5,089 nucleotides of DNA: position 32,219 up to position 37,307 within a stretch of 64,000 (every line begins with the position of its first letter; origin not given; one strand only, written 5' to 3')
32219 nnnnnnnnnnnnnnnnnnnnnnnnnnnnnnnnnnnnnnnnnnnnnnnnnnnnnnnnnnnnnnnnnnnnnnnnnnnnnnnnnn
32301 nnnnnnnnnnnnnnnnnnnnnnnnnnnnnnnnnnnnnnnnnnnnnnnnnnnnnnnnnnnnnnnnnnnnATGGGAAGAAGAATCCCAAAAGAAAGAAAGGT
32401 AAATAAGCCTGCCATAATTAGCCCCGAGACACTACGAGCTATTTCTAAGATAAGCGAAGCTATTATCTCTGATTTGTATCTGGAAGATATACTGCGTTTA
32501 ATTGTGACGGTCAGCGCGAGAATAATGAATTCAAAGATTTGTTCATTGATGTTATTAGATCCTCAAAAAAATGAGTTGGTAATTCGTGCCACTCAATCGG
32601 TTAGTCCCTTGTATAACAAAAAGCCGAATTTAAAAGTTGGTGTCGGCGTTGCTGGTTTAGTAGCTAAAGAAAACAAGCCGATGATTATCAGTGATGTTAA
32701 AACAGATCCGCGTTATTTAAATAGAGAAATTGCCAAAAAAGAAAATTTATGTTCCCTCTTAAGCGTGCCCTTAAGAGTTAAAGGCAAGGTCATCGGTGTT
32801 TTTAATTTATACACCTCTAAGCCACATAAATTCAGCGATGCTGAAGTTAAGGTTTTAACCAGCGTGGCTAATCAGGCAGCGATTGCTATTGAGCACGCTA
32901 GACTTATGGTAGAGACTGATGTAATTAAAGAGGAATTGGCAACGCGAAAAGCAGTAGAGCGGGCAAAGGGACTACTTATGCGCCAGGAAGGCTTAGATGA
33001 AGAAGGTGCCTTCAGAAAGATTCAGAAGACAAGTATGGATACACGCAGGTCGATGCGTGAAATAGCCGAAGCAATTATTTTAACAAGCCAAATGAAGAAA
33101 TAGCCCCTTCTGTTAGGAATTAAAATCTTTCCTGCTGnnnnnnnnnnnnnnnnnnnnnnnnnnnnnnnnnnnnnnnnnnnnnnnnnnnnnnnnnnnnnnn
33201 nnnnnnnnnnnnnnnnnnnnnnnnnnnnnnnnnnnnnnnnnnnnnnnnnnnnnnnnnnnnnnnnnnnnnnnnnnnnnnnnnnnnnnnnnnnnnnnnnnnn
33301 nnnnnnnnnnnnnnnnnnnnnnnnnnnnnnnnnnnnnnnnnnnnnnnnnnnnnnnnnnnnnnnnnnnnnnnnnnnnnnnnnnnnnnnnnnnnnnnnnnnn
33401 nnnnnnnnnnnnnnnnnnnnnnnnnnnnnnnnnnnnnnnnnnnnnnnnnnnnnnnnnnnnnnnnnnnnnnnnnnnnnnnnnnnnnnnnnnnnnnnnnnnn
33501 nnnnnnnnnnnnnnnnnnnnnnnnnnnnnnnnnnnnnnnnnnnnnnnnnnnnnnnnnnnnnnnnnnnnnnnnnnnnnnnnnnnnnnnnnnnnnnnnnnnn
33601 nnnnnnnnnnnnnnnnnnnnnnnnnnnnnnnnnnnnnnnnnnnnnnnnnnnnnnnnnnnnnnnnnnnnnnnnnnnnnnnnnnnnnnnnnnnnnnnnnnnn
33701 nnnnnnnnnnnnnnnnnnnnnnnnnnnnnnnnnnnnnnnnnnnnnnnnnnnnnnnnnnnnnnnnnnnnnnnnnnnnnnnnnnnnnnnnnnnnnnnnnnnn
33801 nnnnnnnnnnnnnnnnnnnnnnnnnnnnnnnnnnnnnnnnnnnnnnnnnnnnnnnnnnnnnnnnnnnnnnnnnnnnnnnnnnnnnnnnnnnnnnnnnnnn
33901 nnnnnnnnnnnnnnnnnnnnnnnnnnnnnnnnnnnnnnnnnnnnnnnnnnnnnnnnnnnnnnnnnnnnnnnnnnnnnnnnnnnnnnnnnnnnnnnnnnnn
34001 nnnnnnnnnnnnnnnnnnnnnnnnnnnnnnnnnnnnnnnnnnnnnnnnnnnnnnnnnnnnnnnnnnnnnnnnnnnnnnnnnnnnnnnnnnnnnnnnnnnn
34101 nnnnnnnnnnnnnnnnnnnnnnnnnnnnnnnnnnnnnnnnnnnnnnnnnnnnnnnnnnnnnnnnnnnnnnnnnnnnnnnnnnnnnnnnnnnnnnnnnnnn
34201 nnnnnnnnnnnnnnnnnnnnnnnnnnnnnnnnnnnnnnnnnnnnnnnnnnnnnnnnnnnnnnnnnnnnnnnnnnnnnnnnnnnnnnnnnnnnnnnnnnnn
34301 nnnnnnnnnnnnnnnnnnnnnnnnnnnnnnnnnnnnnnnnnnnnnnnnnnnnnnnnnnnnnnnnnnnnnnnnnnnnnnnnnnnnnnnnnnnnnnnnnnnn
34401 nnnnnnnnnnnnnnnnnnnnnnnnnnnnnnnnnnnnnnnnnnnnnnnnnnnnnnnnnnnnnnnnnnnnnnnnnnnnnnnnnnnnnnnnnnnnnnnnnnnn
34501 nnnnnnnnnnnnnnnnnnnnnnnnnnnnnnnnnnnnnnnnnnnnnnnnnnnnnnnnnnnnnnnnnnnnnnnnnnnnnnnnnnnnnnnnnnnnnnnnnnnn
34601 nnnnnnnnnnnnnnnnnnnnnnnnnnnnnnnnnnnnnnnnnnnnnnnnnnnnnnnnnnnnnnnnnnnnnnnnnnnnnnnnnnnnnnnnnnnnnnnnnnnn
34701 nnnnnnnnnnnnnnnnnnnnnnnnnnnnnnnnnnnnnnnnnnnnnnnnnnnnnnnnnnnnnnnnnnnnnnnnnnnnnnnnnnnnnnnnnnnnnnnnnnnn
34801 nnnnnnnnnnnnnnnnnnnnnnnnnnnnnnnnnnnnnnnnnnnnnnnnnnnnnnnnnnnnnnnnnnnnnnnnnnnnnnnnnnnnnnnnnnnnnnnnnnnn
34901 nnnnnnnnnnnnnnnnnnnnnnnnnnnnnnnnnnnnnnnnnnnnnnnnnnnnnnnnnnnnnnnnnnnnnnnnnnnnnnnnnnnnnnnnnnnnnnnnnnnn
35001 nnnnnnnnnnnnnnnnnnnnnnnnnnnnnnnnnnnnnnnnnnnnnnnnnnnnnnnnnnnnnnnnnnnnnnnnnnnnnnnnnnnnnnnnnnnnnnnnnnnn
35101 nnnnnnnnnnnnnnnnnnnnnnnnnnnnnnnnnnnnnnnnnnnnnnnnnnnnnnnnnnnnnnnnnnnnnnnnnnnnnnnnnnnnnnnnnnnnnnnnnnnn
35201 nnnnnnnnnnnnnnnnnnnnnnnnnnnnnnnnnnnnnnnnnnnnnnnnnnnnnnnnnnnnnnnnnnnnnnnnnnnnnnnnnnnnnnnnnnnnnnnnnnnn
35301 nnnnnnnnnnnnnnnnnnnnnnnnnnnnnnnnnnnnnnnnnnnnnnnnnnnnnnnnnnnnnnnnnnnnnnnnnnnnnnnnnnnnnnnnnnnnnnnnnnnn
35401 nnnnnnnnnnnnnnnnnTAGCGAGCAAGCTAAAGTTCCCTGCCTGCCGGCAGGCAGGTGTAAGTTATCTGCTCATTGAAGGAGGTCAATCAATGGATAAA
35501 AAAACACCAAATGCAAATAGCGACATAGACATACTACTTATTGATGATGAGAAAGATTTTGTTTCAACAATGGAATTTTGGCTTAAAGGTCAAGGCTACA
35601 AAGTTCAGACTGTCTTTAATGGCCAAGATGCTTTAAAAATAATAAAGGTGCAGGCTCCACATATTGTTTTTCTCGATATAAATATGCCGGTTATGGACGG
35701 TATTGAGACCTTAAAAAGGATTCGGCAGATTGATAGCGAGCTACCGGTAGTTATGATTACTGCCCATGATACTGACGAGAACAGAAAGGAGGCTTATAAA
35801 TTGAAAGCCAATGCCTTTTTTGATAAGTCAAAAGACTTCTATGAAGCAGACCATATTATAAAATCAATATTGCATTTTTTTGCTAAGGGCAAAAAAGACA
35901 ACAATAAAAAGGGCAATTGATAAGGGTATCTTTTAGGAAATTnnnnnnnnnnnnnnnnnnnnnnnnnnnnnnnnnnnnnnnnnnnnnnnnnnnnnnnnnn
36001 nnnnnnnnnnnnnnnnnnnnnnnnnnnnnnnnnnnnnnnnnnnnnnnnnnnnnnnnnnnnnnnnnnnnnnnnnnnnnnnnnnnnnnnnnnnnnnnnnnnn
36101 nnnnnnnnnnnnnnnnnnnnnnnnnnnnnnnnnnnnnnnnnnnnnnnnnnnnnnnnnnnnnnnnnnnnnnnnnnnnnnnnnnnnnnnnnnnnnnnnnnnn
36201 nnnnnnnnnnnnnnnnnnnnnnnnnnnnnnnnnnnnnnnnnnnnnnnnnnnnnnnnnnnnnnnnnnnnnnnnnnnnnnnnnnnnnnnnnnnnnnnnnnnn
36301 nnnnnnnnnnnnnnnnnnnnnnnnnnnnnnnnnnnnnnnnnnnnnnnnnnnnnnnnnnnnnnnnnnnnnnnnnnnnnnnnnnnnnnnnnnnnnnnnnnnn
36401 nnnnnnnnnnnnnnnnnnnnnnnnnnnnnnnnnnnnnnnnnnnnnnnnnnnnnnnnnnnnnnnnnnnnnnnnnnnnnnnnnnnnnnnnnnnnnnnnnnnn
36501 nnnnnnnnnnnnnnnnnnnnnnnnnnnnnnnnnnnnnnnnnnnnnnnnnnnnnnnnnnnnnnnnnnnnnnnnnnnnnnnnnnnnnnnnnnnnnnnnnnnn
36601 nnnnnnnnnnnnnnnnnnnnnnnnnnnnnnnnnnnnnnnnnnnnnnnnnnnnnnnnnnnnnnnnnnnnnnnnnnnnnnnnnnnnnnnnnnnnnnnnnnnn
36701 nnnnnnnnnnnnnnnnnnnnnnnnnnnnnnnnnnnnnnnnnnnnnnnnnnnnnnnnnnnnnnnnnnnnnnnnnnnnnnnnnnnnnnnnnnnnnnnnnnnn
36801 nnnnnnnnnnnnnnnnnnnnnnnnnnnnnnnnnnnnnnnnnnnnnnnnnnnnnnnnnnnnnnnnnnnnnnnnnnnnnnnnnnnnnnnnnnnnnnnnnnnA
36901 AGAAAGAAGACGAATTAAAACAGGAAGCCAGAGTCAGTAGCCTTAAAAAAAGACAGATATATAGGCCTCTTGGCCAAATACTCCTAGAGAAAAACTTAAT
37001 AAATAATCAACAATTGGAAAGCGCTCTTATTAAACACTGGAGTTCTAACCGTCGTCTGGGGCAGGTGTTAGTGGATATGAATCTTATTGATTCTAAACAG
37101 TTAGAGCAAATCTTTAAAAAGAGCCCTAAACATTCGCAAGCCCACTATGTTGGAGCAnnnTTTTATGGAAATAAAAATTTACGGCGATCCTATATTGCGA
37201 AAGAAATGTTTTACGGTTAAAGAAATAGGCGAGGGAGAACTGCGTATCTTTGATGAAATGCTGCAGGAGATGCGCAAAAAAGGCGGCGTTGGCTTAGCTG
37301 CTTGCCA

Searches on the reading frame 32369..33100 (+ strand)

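Call 8: search_protein_families(library=pfam, proteins=[window:32369-33100:+], max_evalue=0.01)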
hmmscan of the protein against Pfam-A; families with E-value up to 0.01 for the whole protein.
window:32369-33100:+ (244 aa): 4 families
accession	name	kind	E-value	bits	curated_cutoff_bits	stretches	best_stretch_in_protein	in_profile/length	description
PF13185.12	GAF_2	-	4e-25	89.1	28.6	1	38-175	4-136/136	GAF domain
PF01590.32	GAF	-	5.2e-22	79.2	22.4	1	38-174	2-133/133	GAF domain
PF03861.19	ANTAR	-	3.9e-21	75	27.3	1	187-237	4-54/54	ANTAR domain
PF13492.12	GAF_3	-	4.8e-15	56.6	27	1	38-176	2-129/129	GAF domain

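Call 49: search_protein_families(library=ncbifam, proteins=[window:32369-33100:+], max_evalue=0.001)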
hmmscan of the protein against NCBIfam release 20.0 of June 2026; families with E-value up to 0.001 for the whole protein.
window:32369-33100:+ (244 aa): 9 families
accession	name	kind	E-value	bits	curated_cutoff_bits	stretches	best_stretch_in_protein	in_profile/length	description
NF008283.0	PRK11061.1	equivalog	4.9e-17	61.4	583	1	26-228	6-208/748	phosphoenolpyruvate--protein phosphotransferase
TIGR01817.1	nifA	equivalog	1.7e-15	56.8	528.85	1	21-202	3-186/534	nif-specific transcriptional activator NifA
NF053781.1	cdiGMPphdstlr2612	equivalog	3.3e-08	31.7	1600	1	105-199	359-450/1268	Tlr1612 family c-di-GMP phosphodiesterase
NF038250.1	nitrate_NreA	equivalog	4.2e-07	29.8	175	1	88-147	54-116/142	nitrate respiration regulation accessory nitrate sensor NreA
NF047786.1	his_kin_MadS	equivalog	4.9e-07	29.2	500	1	128-211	128-213/434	MadS family sensor histidine kinase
NF011958.0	PRK15429.1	equivalog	1.7e-06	27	830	1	22-191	187-361/692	formate hydrogenlyase transcriptional activator FlhA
NF041606.1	dguan_cyc_DgcA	equivalog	6.5e-05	22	370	1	120-183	113-180/340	diguanylate cyclase DgcA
NF038230.1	Regu_Geo_Pelo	equivalog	7.6e-05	20.8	1200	1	38-199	19-183/935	GPMC system transcriptional regulator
NF041673.1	transregRamA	equivalog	0.00015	20.9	500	1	87-178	57-152/280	acetate metabolism transcriptional regulator RamA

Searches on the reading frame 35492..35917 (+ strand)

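Call 8: search_protein_families(library=pfam, proteins=[window:35492-35917:+], max_evalue=0.01)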
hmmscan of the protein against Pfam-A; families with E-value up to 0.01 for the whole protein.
window:35492-35917:+ (142 aa): 2 families
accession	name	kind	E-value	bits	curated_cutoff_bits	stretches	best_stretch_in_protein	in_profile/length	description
PF00072.30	Response_reg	-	4.3e-28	98.1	30.2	1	14-115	1-102/111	Response regulator receiver domain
PF03709.21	OKR_DC_1_N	-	0.0076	16.9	29.3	1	31-115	13-95/111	Orn/Lys/Arg decarboxylase, N-terminal domain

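Call 49: search_protein_families(library=ncbifam, proteins=[window:35492-35917:+], max_evalue=0.001)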
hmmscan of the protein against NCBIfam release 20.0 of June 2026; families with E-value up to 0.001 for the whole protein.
window:35492-35917:+ (142 aa): 96 families (the best 25 are shown)
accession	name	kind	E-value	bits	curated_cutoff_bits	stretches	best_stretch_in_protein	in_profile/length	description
NF052313.1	T9SS_RR_PorX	equivalog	3.7e-22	78.8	300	1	13-102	2-91/513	T9SS response regulator signal transducer PorX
NF040534.1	resp_reg_YycF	equivalog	1.6e-19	70.1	340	1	14-113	3-101/231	response regulator YycF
NF033117.2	vanR_ACDEGLN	exception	9.9e-19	67.8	350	1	14-137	1-123/226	VanR-ABDEGLN family response regulator transcription factor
NF007689.0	PRK10365.1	equivalog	1.3e-18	67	760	1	10-127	4-121/441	sigma-54-dependent response regulator transcription factor ZraR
NF047793.1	ResRegPgtA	equivalog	2.7e-18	66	650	1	9-113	3-107/414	two-component system response regulator PgtA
NF045944.1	ResRegRpaBCyano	equivalog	3.8e-18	65.7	330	1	15-138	1-123/229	response regulator transcription factor RpaB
NF008469.0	PRK11361.1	equivalog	5.5e-18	64.9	714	1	13-130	6-123/461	acetoacetate metabolism transcriptional regulator AtoC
NF007969.0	PRK10693.1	equivalog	6.2e-18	64.9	329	1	11-108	7-104/337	two-component system response regulator RssB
NF007135.0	PRK09581.1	equivalog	1.1e-17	64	474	1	13-114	4-107/457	PleD family two-component system response regulator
NF012227.0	AdeR_RR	equivalog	1.7e-17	63.7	340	1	10-128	10-127/239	efflux system response regulator transcription factor AdeR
TIGR02875.1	spore_0_A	equivalog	2.8e-17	62.8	200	1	11-123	2-118/262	sporulation transcription factor Spo0A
NF051870.1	NAssimRespRegNtrX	equivalog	3.4e-17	62.5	600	1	13-122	3-111/452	nitrogen assimilation response regulator NtrX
NF012023.0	PRK15479.1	equivalog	3.8e-17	62.6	337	1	14-131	3-120/224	transcriptional regulator TctD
NF051850.1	RespRegRprY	equivalog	3.9e-17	62.4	370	1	11-138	4-130/234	response regulator transcription factor RprY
NF007005.1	PRK09468.1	equivalog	9e-17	61.3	331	1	13-127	5-119/237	osmolarity response regulator transcription factor OmpR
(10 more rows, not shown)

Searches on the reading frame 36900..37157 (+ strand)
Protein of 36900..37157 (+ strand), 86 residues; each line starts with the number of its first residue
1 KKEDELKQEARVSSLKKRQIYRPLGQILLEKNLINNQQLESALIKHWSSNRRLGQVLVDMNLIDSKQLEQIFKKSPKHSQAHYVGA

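Call 60: search_protein_families(library=ncbifam, proteins=[window:36900-37157:+], max_evalue=0.01)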
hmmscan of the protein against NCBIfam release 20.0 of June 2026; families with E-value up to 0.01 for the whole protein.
window:36900-37157:+ (86 aa): 3 families
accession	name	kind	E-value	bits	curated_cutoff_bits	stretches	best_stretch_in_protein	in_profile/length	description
NF053729.1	c-di-GMP_motif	domain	6.5e-16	57.9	38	1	23-74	1-52/53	cyclic di-GMP-binding domain-containing protein, MshE-related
NF008411.1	PRK11234.1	equivalog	1.1e-08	34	1170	1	15-72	475-531/723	cyclic di-3',5'-guanylate-activated glycosyltransferase NfrB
NF012033.0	PRK15489.1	equivalog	1.7e-05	23.2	537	1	20-69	489-538/703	glycosyl transferase family protein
